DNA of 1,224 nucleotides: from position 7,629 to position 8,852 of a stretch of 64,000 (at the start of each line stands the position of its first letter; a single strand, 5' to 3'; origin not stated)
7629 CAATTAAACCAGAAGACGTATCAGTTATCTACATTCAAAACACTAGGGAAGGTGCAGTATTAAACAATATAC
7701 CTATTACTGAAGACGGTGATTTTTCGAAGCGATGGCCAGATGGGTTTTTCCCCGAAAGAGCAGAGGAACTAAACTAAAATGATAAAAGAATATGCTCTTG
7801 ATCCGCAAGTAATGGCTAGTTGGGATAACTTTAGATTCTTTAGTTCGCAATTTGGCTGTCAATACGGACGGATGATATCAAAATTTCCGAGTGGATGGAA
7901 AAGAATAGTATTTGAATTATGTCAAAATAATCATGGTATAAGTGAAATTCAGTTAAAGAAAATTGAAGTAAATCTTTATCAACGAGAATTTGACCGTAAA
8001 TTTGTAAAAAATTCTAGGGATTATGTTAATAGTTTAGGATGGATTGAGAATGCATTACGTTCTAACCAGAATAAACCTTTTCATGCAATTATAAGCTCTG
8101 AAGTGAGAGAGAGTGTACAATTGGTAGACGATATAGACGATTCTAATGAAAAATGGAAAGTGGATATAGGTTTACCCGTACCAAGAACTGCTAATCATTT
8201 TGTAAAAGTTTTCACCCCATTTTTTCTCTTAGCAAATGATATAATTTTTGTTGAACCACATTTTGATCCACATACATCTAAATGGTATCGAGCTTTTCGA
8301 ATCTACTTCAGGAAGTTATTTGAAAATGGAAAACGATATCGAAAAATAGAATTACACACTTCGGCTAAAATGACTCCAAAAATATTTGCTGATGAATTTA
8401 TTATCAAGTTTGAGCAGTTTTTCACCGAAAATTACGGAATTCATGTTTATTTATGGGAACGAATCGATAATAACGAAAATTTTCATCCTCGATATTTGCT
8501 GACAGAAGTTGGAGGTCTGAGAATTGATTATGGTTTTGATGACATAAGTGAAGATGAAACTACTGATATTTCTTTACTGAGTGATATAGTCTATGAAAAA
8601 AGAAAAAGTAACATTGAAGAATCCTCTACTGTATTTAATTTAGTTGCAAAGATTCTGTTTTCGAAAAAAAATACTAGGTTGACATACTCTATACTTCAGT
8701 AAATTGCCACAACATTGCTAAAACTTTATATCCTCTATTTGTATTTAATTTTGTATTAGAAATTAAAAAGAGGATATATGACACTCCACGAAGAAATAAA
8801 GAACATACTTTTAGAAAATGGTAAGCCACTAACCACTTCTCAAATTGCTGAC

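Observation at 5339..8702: Candidate undescribed two-gene defence module: triple HARE-HTH / ABC ATPase (DUF3696-like) plus a coupled 307-aa unknown partner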

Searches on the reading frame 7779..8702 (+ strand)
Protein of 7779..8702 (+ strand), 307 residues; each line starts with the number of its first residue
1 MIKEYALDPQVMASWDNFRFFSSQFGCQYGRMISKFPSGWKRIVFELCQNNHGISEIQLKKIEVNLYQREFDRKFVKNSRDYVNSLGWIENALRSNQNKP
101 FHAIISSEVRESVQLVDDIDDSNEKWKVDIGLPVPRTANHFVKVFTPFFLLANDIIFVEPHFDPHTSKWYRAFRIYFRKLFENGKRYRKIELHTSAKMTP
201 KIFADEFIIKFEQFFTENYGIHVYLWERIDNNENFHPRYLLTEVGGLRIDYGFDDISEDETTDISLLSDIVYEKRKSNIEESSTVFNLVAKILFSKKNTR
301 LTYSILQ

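Call 5: search_protein_families(library=pfam, proteins=[window:7779-8702:+], max_evalue=0.01)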
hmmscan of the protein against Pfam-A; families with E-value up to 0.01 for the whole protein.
window:7779-8702:+ (307 aa): 0 families

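Call 6: search_protein_families(library=padloc, proteins=[window:7779-8702:+], max_evalue=0.01)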
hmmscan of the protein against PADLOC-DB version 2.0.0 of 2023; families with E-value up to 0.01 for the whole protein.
window:7779-8702:+ (307 aa): 0 families

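Call 7: search_protein_families(library=ncbifam, proteins=[window:7779-8702:+], max_evalue=0.01)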
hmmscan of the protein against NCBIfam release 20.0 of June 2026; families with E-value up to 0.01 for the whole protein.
window:7779-8702:+ (307 aa): 0 families

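Call 9: search_protein_families(library=padloc, proteins=[window:7779-8702:+], max_evalue=10)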
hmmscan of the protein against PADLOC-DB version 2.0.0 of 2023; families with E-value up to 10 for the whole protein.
window:7779-8702:+ (307 aa): 0 families

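Call 10: search_protein_families(library=pfam, proteins=[window:7779-8702:+], max_evalue=10)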
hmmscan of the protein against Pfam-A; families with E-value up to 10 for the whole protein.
window:7779-8702:+ (307 aa): 0 families

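Call 11: find_homologous_proteins(query=window:7779-8699:+, max_evalue=0.001)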
Query window:7779-8699:+ (307 aa): 7 proteins with E <= 0.001 among 399 candidates.
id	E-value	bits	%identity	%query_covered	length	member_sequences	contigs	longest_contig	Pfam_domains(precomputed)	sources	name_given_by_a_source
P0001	6.7e-206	701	100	100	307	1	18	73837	-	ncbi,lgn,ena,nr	ncbi:MAG: hypothetical protein CMF23_00035 [Ignavibacteriae bacterium]|nr:hypothetical protein [Igna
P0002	3.0e-114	400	58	100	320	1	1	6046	-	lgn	-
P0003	9.7e-106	372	54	99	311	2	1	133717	-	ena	-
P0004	6.8e-95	336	51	100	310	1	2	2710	-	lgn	-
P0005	1.2e-81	293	45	99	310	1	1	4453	-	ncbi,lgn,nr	ncbi:MAG: hypothetical protein JXA68_09560 [Ignavibacteriales bacterium]|nr:hypothetical protein [Ig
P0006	2.6e-38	150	31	96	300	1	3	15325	-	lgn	-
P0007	2.4e-32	131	29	89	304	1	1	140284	-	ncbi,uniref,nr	ncbi:hypothetical protein [Geothermobacter hydrogeniphilus]|uniref:Uncharacterized protein n=1 Tax=G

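Call 24: search_solved_structures(query=A1, max_evalue=10, show_alignments=2)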
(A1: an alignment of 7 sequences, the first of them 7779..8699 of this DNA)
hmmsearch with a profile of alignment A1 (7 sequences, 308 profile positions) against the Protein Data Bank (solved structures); distinct sequences matched with E-value up to 10: 1.
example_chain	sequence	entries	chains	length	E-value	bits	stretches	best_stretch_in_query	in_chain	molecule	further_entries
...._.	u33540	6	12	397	0.021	17.4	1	140-187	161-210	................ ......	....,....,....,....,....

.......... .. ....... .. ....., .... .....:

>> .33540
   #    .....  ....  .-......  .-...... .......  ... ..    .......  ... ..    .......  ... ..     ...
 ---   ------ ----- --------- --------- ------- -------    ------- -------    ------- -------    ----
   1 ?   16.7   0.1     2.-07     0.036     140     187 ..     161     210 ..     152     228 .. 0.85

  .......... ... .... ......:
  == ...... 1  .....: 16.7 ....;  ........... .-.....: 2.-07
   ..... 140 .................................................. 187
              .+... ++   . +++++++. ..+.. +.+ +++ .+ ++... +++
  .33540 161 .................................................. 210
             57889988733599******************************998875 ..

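Call 25: find_encoding_contigs(protein=P0007, flank=10000, max_places=2)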
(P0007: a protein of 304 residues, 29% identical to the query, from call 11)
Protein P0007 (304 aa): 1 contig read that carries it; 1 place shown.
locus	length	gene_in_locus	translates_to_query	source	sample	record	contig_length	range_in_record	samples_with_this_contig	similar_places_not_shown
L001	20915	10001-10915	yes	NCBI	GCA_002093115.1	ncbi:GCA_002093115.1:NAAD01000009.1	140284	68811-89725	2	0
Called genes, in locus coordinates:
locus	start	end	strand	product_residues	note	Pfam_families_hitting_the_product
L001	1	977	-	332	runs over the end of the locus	-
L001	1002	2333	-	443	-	PF03747:ADP_ribosyl_GH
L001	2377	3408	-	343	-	-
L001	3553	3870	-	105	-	-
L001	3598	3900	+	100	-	-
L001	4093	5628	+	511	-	PF00158:Sigma54_activat, PF14532:Sigma54_activ_2, PF07728:AAA_5 (faint), PF25601:AAA_lid_14, PF02954:HTH_8 (weak)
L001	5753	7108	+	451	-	PF01637:ATPase_2 (faint), PF07693:KAP_NTPase, PF13191:AAA_16 (faint), PF13401:AAA_22 (weak)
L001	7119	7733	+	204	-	PF22016:DUF6933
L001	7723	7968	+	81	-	-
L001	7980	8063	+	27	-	PF13310:Virulence_RhuM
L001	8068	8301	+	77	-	-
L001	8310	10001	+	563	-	PF13175:AAA_15, PF13476:AAA_23, PF12476:DUF3696 (faint), PF13304:AAA_21, PF13175:AAA_15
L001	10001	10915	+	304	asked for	-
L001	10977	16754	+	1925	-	PF13195:DUF4011, PF13086:AAA_11 (weak), PF13245:AAA_19 (faint), PF13604:AAA_30 (faint), PF13086:AAA_11, PF13087:AAA_12, PF18741:MTES_1575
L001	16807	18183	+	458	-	PF04317:DUF463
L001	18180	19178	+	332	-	PF05128:DUF697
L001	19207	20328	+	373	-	-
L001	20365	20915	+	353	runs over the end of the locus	-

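Call 26: find_encoding_contigs(protein=P0003, flank=10000, max_places=2)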
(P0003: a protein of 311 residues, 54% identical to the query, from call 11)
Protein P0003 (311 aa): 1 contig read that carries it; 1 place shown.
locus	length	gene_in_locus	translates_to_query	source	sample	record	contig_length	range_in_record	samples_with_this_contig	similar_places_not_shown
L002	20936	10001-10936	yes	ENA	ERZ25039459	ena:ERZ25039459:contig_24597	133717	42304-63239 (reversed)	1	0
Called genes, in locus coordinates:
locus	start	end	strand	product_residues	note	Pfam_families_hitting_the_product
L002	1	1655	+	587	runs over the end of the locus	PF02463:SMC_N (weak), PF13175:AAA_15, PF13304:AAA_21, PF12476:DUF3696 (faint)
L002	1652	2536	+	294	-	-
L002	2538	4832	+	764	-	PF04313:HSDR_N, PF13588:HSDR_N_2, PF04851:ResIII, PF00270:DEAD (weak), PF18766:SWI2_SNF2, PF00271:Helicase_C, PF08463:EcoEI_R_C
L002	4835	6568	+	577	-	PF12161:HsdM_N, PF02384:N6_Mtase, PF01170:UPF0020 (weak), PF02384:N6_Mtase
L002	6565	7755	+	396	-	PF01420:Methylase_S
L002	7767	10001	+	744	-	PF05066:HARE-HTH (faint), PF02463:SMC_N (weak), PF13175:AAA_15, PF13304:AAA_21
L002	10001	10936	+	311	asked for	-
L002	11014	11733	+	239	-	-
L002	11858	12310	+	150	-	-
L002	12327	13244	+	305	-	PF20208:ARPP-1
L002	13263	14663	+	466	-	PF09903:DUF2130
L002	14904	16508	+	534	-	-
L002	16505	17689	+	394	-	PF13091:PLDc_2 (weak)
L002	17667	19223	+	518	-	-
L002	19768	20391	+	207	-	PF01863:YgjP-like, PF08325:WLM (weak)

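Call 27: find_encoding_contigs(protein=P0006, flank=10000, max_places=2)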
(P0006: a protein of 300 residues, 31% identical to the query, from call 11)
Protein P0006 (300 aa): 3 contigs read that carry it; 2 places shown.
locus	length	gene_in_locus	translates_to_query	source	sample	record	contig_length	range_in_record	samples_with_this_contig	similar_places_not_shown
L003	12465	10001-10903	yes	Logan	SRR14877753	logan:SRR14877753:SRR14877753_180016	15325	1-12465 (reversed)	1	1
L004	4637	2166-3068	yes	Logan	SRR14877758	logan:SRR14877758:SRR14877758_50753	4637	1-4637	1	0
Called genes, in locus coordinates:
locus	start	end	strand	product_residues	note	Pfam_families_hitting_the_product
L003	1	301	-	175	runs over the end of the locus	-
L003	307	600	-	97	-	-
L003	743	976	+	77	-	-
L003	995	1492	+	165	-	PF02776:TPP_enzyme_N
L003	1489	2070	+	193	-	PF02775:TPP_enzyme_C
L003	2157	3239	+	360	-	PF00266:Aminotran_5, PF00155:Aminotran_1_2 (weak)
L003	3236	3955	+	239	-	PF00483:NTP_transferase, PF12804:NTP_transf_3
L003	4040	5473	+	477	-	PF01066:CDP-OH_P_transf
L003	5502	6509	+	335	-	PF03706:LPG_synthase_TM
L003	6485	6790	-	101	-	PF07238:PilZ (weak)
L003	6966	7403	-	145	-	PF07238:PilZ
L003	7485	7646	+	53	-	PF04993:TfoX_N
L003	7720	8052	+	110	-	-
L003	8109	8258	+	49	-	-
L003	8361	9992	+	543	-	PF02463:SMC_N (weak), PF13175:AAA_15, PF13476:AAA_23, PF13304:AAA_21, PF13175:AAA_15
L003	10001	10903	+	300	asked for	-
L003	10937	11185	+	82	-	-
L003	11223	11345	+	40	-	-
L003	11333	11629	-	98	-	PF05016:ParE_toxin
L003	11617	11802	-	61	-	-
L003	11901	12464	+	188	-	?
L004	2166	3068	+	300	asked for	-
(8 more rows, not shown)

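Call 31: predict_structure(alignment_id=A1)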
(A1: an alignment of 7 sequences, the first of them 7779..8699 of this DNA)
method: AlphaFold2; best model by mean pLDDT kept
length: 307 residues; sequences in the alignment: 7
mean_pLDDT: 83.4   pTM: 0.55
mean pLDDT of the five models: 83.4, 83.4, 82.2, 80.4, 67.9
residues with pLDDT >= 90: 109; 70-90: 153; 50-70: 33; < 50: 12
segments of 3 or more residues with pLDDT < 50: 129-132, 254-261
pLDDT, mean of each block of 10 residues (from residue 1): 84 90 75 78 94 93 89 75 87 88 89 85 59 64 87 92 86 91 89 91 95 88 89 69 87 47 73 86 84 90 90
secondary structure, 60 per line:
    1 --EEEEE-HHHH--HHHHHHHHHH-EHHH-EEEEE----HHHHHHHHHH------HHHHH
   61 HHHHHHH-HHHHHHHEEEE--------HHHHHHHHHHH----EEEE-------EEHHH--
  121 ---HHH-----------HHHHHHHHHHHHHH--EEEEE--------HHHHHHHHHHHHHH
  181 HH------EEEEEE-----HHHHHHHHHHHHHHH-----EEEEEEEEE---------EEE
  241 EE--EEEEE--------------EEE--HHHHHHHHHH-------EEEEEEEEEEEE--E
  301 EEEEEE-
elements in order: E3-7 H9-12 H15-24 E31-35 H40-49 H56-67 H69-75 E76-79 H88-98 E103-106 H138-151 E154-158 H167-182 E189-194 H200-214 E220-228 E238-242 E245-249 E264-266 H269-278 E286-297 E300-306

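Call 33: fold_search(model_id=the predicted structure, library=pdb)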
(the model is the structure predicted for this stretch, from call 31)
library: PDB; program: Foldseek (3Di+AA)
matches with E <= 10: 729; with E <= 0.001: 0
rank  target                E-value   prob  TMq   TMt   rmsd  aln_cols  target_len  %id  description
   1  1v0w                  1.1e-03  0.99  0.29  0.19  14.0       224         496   11  Phospholipase D from Streptomyces sp. strain PMF soaked with the substrate dibutyrylphosphatidylcholine. (released 2004-06-03)
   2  1f0i                  1.3e-03  1.00  0.33  0.22  10.8       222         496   11  THE FIRST CRYSTAL STRUCTURE OF A PHOSPHOLIPASE D (released 2001-05-16)
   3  1v0u                  1.4e-03  0.99  0.27  0.19  13.5       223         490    9  Phospholipase D from Streptomyces sp. strain PMF soaked with the product glycerophosphate. (released 2004-06-03)
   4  1v0t                  2.2e-03  0.99  0.29  0.19  13.1       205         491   12  Phospholipase D from Streptomyces sp. strain PMF soaked with the product glycerophosphate (released 2004-06-03)
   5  1v0r                  2.2e-03  0.99  0.30  0.20  13.2       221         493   10  Tungstate-inhibited phospholipase D from Streptomyces sp. strain PMF (released 2004-06-03)
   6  1v0v                  2.6e-03  0.99  0.30  0.20  13.2       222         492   11  Phospholipase D from Streptomyces sp. strain PMF soaked with the substrate dibutyrylphosphatidylcholine. (released 2004-06-03)
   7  1v0y                  2.7e-03  0.99  0.28  0.19  13.2       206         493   12  Phospholipase D from Streptomyces sp. strain PMF soaked with the substrate dibutyrylphosphatidylcholine. (released 2004-06-03)
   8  9lvn                  4.2e-03  0.97  0.28  0.18  13.3       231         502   10  Crystal structure of phospholipase D SkPLD (Streptomyces klenkii) (released 2026-01-21)
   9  7js5                  5.0e-03  0.97  0.27  0.18  13.1       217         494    8  Phospholipase D engineered mutant (TNYR) inactive enzyme (H168A) bound to 1-inositol phosphate (released 2021-04-28)
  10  1v0s                  6.3e-03  0.97  0.29  0.20  13.2       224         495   10  Uninhibited form of Phospholipase D from Streptomyces sp. strain PMF (released 2004-06-03)
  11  8v07_A                7.1e-03  1.00  0.32  0.25   6.0       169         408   14  Crystal structure of mouse PLD3 co-crystallized with 5'Pi-ssDNA for 30 days (released 2024-03-13)
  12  2ze4                  7.5e-03  0.96  0.29  0.19  13.5       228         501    9  Crystal structure of phospholipase D from streptomyces antibioticus (released 2007-12-25)
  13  4a5z_B                9.6e-03  0.99  0.30  0.53   6.0       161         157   11  Structures of MITD1 (released 2012-11-14)
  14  8ctp                  1.1e-02  0.96  0.28  0.20  13.0       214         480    9  Crystal structure of engineered phospholipase D mutant superPLD 2-23 (released 2023-04-26)
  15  7js7_A                1.1e-02  0.97  0.31  0.20  13.2       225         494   10  Phospholipase D engineered mutant (TNYR) H442 covalent adduct with 1-inositol phosphate (released 2021-04-28)
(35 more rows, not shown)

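Call 34: search_protein_representatives(alignment_id=A1)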
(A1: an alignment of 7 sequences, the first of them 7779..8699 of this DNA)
Query: 7 sequences, 308 profile positions. Proteins with E-value up to 0.001 (for the whole library): 2773; up to 1e-10: 1979; up to 1e-30: 917. The best 150 are listed.
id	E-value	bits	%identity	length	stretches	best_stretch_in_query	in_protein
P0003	2.3e-147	506.8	-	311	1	1-308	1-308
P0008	2.1e-100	352.5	-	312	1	1-298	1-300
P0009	4.0e-93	328.6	-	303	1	1-301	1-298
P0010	1.3e-88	313.8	-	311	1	1-299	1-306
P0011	1.0e-83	297.6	-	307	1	1-300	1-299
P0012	7.2e-82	291.6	-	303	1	1-293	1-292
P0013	7.6e-82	291.5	-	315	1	1-296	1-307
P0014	7.8e-82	291.5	-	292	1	1-297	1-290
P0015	1.8e-80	287.0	-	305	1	1-285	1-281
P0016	5.3e-80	285.5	-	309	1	1-297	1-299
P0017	6.7e-80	285.2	-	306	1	1-299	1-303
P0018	6.9e-80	285.1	-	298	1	2-292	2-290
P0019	9.6e-80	284.6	-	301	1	1-298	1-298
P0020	2.4e-79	283.3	-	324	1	1-298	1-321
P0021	5.3e-79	282.2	-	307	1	1-296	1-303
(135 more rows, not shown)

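Call 36: search_protein_families(library=padloc, alignment_id=A2, max_evalue=0.01)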
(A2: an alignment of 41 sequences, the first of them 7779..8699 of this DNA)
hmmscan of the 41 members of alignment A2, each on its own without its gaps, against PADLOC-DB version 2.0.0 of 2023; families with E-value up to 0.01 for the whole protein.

A. member 1, window:7779-8699:+ (307 aa): 0 families

B. families by the number of members that match (of 41 scanned): 1 family
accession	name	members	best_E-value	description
PDLC02170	Avs5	1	0.00058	-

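Call 37: search_protein_families(library=pfam, alignment_id=A2, max_evalue=0.01)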
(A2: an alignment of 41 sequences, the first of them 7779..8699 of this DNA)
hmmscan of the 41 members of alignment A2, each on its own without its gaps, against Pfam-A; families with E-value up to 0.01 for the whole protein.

A. member 1, window:7779-8699:+ (307 aa): 0 families

B. families by the number of members that match (of 41 scanned): 0 families

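Call 44: find_related_loci(query=A1, collection=genome_contigs, flank=8000)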
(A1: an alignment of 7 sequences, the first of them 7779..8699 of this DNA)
Query A1 (307 aa) in genome_contigs; peptide patterns used: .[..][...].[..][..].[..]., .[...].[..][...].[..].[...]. (x = any residue, [..] = any of these).
300 stretches matched a pattern; 115 encode a relative of the query (tblastn E <= 1e-3); the best 80 are kept; 80 distinct loci.
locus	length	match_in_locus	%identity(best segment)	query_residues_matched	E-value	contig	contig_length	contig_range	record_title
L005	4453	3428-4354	45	1-305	4e-86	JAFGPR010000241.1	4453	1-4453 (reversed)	MAG: Ignavibacteriales bacterium isolate Zod_Metabat.701 k87_10017588, whole genome shotgun sequence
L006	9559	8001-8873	33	1-289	1e-49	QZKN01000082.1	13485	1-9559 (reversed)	MAG: Candidatus Omnitrophota bacterium isolate SURF_12 Ga0104751_1006449, whole genome shotgun sequence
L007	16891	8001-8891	30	1-297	3e-49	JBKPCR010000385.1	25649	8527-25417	MAG: bacterium isolate GB_EKS_MAG_00046 GB_EKS_000001647845, whole genome shotgun sequence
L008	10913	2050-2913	31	1-289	5e-47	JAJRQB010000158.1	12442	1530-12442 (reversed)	MAG: Deltaproteobacteria bacterium isolate Dive100_bin10.31 k141_1008521, whole genome shotgun sequence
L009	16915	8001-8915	33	1-300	5e-47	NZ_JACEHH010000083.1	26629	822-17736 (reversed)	Stieleria mannarensis strain JC639 83, whole genome shotgun sequence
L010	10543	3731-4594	31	1-289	7e-47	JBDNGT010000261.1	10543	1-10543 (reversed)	MAG: Geopsychrobacter sp. isolate concoct.225.WLB k141_585536, whole genome shotgun sequence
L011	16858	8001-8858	31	1-278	6e-43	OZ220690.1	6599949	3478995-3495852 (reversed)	MAG: Candidatus Latescibacterota bacterium isolate 4544edd8-ea3d-4877-aa30-594cc490bc13 genome assembly, chromosome: 1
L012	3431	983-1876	29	1-300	1e-42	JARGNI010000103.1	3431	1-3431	MAG: Verrucomicrobiales bacterium isolate bin_ak_oxhcr2.025 NODE_11290_length_3431_cov_131.602488, whole genome shotgun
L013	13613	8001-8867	30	1-281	4e-42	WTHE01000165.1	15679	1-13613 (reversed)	MAG: Candidatus Binatota bacterium isolate CO36406bin_19 NODE_965_length_15679_cov_7.227983, whole genome shotgun sequen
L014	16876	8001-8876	29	1-292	3e-42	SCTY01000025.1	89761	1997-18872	MAG: Betaproteobacteria bacterium isolate FW602_bin.15 FW602_bin.15-52331, whole genome shotgun sequence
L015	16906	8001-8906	30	1-303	4e-42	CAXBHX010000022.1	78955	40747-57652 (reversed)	MAG TPA_asm: uncultured Verrucomicrobiales bacterium isolate ERR2762141_concoct_4 genome assembly, contig: ERZ3421844.42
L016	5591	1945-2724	30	1-253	9e-42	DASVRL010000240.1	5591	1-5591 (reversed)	MAG TPA_asm: Pyrinomonadaceae bacterium isolate SMAG_U3235 k141_147122, whole genome shotgun sequence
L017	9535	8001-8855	30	1-288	3e-39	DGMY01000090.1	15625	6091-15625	MAG TPA_asm: Opitutia bacterium UBA4506 UBA4506_contig_1227, whole genome shotgun sequence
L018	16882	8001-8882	28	1-292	2e-38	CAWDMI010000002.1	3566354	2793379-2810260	MAG: uncultured delta proteobacterium isolate MFD04944.bin.2.54 genome assembly, contig: contig_25315, whole genome shot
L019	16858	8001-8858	28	1-278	3e-38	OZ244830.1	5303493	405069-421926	MAG: Candidatus Azophilus sp. isolate 1f4708c2-4886-4a85-b405-f8de5ef5afd3 genome assembly, chromosome: 1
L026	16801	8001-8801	29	1-268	9e-33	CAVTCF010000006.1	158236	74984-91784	MAG: uncultured beta proteobacterium isolate MFD01188.bin.1.7 genome assembly, contig: contig_43, whole genome shotgun s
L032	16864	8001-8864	29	1-278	3e-31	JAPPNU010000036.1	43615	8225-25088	MAG: Gemmatimonadota bacterium isolate RHO3_bin_7 NODE_1814_length_43615_cov_37.444582, whole genome shotgun sequence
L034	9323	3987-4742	32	1-258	2e-31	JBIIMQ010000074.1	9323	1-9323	MAG: Candidatus Nitrotoga sp. isolate ME2002-07-17pf_3300034102_group1_bin222 Rohwer_bin2343_scaffold_6350_c1, whole gen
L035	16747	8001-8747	30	1-255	5e-31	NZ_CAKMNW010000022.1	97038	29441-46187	Candidatus Nitrotoga sp. M5, whole genome shotgun sequence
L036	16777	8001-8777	27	1-255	2e-30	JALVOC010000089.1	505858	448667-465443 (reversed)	MAG: Chromatiales bacterium isolate A3_maxbin2_scaf2bin.437 A3_NODE_2_length_505858_cov_5.578084, whole genome shotgun s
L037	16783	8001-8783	29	1-262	1e-30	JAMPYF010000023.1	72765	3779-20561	MAG: Sulfuritalea sp. isolate R2F_R2FSRR_metabat.66 R2F_C174, whole genome shotgun sequence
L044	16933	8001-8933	29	1-299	9e-30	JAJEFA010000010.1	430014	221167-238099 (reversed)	MAG: Candidatus Binatia bacterium isolate p16x34bins.64 k141_830595, whole genome shotgun sequence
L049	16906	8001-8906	26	1-290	2e-29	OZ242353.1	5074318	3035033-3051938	MAG: Candidatus Multivorans sp. isolate c55290c9-873c-4a20-8066-ae299be9a5bf genome assembly, chromosome: 1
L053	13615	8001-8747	31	1-255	8e-29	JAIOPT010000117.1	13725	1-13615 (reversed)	MAG: Betaproteobacteria bacterium isolate LakeFargette_0920_ALND_MAG_49_15 LacPavin_0920_ALND_scaffold_446326, whole gen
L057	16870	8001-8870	28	1-287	2e-28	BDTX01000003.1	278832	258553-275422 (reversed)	Bacterium BMS3Bbin14 DNA, contig: NODE_3, whole genome shotgun sequence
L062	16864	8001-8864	28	1-278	2e-27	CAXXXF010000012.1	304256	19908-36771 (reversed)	MAG: Candidatus Latescibacterota bacterium isolate cdc6522c-bbe9-4fa3-a52d-301d393956c9 genome assembly, contig: contig_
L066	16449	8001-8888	26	1-286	6e-27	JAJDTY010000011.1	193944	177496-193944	MAG: Candidatus Binatia bacterium isolate jk18x1bzbins.55 k141_735251, whole genome shotgun sequence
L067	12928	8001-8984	23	1-299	2e-26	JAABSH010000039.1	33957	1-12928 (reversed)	MAG: Desulfobacteraceae bacterium isolate S10.Bin129 NODE_39_length_33957_cov_10.181, whole genome shotgun sequence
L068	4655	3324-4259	28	1-290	2e-26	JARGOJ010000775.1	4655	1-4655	MAG: Planctomycetota bacterium isolate bin_em_oilr2.004 NODE_8744_length_4655_cov_4.198478, whole genome shotgun sequenc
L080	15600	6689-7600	25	1-300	6e-25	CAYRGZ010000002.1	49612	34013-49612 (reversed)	MAG TPA_asm: uncultured Desulfobulbia bacterium isolate binchicken_co172_12 genome assembly, contig: NODE_406_length_496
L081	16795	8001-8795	27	1-268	6e-25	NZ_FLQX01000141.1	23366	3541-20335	Candidatus Accumulibacter aalborgensis isolate 3, whole genome shotgun sequence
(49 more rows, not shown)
